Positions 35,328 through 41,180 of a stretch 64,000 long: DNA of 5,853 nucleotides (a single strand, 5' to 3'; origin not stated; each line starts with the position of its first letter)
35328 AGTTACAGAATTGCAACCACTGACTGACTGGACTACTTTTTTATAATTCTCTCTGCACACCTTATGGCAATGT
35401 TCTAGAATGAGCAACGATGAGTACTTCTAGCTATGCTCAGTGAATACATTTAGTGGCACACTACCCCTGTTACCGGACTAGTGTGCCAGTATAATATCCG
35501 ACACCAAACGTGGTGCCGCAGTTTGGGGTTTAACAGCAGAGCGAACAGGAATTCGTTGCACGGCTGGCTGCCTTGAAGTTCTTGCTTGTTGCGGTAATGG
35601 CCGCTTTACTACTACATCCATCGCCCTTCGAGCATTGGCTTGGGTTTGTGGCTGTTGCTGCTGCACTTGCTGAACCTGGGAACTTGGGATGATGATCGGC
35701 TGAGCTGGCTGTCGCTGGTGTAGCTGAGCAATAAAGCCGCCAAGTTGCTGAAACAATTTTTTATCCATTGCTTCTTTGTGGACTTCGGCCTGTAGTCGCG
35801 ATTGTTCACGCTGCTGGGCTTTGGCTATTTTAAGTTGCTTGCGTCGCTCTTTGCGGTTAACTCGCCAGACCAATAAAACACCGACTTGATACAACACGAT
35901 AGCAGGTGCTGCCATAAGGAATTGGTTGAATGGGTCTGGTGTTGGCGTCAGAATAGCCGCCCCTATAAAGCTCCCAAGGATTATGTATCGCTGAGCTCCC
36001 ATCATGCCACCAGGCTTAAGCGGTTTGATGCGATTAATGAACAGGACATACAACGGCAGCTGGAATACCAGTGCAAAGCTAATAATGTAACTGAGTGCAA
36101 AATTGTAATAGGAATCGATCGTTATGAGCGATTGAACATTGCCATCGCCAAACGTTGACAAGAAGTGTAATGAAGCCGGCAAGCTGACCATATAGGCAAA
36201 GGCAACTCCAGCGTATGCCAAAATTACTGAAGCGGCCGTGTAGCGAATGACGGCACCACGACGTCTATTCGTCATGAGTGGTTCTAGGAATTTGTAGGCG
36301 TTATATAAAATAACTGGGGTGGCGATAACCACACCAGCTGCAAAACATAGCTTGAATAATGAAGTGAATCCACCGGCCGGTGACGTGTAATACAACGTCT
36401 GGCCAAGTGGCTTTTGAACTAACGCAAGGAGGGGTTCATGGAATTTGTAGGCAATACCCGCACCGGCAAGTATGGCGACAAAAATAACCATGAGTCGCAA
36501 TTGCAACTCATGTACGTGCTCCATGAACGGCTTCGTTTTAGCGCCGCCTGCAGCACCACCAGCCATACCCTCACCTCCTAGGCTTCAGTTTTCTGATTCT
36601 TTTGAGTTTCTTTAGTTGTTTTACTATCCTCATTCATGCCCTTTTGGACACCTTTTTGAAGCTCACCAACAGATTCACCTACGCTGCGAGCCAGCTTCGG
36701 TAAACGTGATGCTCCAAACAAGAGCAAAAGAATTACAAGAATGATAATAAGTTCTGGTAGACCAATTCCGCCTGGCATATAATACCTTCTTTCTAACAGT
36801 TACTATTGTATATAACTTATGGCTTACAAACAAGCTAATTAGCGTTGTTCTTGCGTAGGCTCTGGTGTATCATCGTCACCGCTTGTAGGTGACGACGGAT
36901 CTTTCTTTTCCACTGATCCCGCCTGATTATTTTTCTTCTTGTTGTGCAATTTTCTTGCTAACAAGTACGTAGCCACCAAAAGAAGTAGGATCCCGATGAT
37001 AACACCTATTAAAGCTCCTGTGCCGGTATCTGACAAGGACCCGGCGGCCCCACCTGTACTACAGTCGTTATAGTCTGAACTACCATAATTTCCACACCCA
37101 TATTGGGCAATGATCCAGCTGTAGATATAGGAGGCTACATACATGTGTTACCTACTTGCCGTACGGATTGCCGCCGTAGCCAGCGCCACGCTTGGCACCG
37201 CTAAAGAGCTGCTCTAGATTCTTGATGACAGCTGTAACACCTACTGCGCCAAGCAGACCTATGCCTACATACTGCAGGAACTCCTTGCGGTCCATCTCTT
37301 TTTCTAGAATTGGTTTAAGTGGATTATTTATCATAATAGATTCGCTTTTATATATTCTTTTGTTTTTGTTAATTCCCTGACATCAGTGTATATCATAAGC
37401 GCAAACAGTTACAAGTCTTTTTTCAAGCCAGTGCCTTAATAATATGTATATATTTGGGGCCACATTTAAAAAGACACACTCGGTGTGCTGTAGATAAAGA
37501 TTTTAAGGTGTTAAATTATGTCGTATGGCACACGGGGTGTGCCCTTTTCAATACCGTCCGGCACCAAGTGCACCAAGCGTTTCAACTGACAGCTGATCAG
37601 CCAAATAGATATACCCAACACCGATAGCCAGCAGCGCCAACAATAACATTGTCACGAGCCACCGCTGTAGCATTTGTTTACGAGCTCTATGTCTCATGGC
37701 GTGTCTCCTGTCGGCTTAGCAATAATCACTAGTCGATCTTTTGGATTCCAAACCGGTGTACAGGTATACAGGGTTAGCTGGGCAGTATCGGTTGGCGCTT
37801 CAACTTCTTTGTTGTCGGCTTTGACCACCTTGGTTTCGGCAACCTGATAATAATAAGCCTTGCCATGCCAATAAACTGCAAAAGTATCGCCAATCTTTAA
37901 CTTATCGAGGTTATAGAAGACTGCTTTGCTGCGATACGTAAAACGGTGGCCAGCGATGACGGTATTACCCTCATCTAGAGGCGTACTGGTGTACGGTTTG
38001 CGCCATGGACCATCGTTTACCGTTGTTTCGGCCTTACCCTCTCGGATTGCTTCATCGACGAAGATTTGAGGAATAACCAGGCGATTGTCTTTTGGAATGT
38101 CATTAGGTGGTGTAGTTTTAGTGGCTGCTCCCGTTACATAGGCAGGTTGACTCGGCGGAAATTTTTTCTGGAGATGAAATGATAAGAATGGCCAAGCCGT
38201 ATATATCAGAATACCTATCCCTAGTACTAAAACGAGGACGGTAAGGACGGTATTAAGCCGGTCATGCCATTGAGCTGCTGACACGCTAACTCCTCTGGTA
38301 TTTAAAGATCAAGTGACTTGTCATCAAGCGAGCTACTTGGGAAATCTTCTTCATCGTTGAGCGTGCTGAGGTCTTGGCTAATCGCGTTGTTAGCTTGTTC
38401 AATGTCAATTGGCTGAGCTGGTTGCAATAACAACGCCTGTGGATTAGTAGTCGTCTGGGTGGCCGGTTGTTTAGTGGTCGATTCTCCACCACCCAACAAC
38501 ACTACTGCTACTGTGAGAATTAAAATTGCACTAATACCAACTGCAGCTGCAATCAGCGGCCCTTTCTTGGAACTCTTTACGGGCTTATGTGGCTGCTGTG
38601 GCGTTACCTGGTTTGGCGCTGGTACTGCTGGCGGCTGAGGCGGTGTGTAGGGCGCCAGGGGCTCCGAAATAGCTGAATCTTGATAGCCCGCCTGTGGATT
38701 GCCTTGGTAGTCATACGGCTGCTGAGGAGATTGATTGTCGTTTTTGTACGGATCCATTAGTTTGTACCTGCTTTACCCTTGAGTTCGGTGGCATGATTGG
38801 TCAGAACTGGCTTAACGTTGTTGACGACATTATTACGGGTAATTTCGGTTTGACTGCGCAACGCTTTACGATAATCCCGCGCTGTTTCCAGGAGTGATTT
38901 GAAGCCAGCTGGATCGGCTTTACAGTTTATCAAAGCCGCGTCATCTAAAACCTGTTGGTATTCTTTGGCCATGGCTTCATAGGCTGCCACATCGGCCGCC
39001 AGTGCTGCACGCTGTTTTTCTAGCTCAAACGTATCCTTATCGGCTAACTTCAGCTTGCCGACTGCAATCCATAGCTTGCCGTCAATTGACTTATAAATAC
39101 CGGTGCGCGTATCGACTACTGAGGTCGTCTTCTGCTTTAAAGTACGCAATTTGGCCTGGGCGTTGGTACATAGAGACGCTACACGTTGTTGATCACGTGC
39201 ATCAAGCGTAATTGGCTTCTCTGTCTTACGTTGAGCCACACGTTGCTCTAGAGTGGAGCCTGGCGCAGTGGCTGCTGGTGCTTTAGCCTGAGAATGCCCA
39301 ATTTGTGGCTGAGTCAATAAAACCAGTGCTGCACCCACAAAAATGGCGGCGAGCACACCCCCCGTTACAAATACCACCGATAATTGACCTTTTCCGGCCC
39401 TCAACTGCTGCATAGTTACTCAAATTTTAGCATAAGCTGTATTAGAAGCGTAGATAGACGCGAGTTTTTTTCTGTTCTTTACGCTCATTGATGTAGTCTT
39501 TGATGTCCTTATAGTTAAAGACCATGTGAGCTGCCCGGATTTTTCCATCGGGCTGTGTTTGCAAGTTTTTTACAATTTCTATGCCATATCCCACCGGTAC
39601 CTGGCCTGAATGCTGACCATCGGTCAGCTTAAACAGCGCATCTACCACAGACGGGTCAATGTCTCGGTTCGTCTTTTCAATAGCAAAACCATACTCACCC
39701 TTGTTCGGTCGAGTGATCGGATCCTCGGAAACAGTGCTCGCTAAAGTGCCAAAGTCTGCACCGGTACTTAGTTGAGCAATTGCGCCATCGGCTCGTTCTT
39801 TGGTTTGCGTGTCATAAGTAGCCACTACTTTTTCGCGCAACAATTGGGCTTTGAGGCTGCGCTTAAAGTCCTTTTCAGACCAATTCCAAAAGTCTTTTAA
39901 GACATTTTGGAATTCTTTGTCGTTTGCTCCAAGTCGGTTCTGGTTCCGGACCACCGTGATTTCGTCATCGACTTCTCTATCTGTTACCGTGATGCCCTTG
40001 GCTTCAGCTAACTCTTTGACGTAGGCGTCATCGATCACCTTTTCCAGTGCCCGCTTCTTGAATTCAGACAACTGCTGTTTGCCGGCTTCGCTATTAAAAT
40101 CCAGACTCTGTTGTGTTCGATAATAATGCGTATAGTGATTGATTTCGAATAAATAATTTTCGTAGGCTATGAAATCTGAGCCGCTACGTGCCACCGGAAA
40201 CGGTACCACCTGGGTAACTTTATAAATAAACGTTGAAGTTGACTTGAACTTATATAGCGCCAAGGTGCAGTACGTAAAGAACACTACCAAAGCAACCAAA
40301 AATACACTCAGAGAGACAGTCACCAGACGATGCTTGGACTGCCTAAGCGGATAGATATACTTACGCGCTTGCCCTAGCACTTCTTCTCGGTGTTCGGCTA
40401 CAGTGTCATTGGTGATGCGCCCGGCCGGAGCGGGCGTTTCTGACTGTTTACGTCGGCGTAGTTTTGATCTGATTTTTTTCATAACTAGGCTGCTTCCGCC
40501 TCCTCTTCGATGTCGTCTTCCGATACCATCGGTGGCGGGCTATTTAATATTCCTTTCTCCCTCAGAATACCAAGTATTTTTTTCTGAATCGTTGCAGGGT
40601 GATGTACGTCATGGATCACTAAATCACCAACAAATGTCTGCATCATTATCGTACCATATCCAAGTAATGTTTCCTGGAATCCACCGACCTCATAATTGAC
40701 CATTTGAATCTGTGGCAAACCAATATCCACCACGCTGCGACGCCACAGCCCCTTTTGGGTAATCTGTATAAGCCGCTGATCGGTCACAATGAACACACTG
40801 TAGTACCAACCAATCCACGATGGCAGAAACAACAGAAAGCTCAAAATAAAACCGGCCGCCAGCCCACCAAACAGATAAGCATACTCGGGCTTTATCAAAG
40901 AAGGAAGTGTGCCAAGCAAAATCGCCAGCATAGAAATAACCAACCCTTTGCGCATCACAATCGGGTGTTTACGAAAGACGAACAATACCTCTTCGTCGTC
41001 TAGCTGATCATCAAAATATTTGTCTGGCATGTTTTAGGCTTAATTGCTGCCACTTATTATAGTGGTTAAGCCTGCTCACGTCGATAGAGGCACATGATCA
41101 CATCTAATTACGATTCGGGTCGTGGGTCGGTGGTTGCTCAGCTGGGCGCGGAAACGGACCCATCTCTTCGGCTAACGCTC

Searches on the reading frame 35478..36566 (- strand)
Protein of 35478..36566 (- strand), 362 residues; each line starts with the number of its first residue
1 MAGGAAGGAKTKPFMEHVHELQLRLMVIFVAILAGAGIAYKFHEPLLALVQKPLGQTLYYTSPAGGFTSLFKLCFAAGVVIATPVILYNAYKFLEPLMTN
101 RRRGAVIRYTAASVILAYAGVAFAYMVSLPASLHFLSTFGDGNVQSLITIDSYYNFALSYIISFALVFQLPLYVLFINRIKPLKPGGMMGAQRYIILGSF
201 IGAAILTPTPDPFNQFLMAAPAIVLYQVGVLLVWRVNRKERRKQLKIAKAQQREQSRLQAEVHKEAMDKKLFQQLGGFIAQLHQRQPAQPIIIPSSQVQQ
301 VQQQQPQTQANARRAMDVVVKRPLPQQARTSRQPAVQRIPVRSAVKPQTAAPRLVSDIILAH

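Call 19: search_protein_families(library=pfam, proteins=[window:35478-36566:-], max_evalue=0.001)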
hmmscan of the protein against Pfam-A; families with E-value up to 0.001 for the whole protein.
window:35478-36566:- (362 aa): 1 family
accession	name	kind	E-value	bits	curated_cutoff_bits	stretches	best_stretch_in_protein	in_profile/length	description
PF00902.23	TatC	-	1.1e-51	176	25.1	1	16-221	1-208/208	Sec-independent protein translocase protein (TatC)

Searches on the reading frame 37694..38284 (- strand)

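Call 61: search_protein_families(library=pfam, proteins=[window:37694-38284:-], max_evalue=0.001)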
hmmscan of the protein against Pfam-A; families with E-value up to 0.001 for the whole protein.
window:37694-38284:- (196 aa): 1 family
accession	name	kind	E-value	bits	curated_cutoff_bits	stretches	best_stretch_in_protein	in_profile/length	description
PF04203.18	Sortase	-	4.5e-26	91.5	26.6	1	69-191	1-124/125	Sortase domain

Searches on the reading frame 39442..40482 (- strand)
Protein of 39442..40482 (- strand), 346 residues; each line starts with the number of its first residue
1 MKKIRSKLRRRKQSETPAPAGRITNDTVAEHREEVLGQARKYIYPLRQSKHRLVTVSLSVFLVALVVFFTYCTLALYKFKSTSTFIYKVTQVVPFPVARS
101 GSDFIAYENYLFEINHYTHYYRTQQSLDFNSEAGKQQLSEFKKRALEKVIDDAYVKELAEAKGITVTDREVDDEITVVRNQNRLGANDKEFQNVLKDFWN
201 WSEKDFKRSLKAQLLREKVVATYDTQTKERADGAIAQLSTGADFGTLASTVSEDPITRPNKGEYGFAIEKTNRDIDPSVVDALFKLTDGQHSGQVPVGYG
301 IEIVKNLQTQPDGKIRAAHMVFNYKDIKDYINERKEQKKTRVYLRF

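Call 62: search_protein_families(library=pfam, proteins=[window:39442-40482:-], max_evalue=0.001)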
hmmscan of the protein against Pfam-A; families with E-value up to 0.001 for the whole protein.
window:39442-40482:- (346 aa): 6 families
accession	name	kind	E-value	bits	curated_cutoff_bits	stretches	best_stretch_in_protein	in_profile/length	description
PF13624.11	SurA_N_3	-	3.3e-14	53.5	27.2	1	58-219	14-161/162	SurA-like N-terminal domain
PF13616.12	Rotamase_3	-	5.1e-10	40.4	22.5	1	219-308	28-114/116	PPIC-type PPIASE domain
PF00639.27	Rotamase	-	7.5e-10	40.1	21.7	1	222-305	13-94/97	PPIC-type PPIASE domain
PF13623.11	SurA_N_2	-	1.1e-06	29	28.5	1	103-180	49-124/145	SurA-like N-terminal domain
PF13145.12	Rotamase_2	-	3.3e-05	25.1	27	1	221-307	25-106/121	PPIC-type PPIASE domain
PF05698.19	Trigger_C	-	4.4e-05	24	22.7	1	125-221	70-158/162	Bacterial trigger factor protein (TF) C-terminus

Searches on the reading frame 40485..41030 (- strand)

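Call 62: search_protein_families(library=pfam, proteins=[window:40485-41030:-], max_evalue=0.001)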
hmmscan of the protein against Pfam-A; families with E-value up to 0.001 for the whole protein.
window:40485-41030:- (181 aa): 2 families
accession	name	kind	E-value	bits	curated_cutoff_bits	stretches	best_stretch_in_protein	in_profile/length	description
PF03703.20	bPH_2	-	0.00086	19.9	22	0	75-140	1-66/78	Bacterial PH domain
PF14470.12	bPH_3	-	0.00099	20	23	0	78-119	23-64/95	Bacterial PH domain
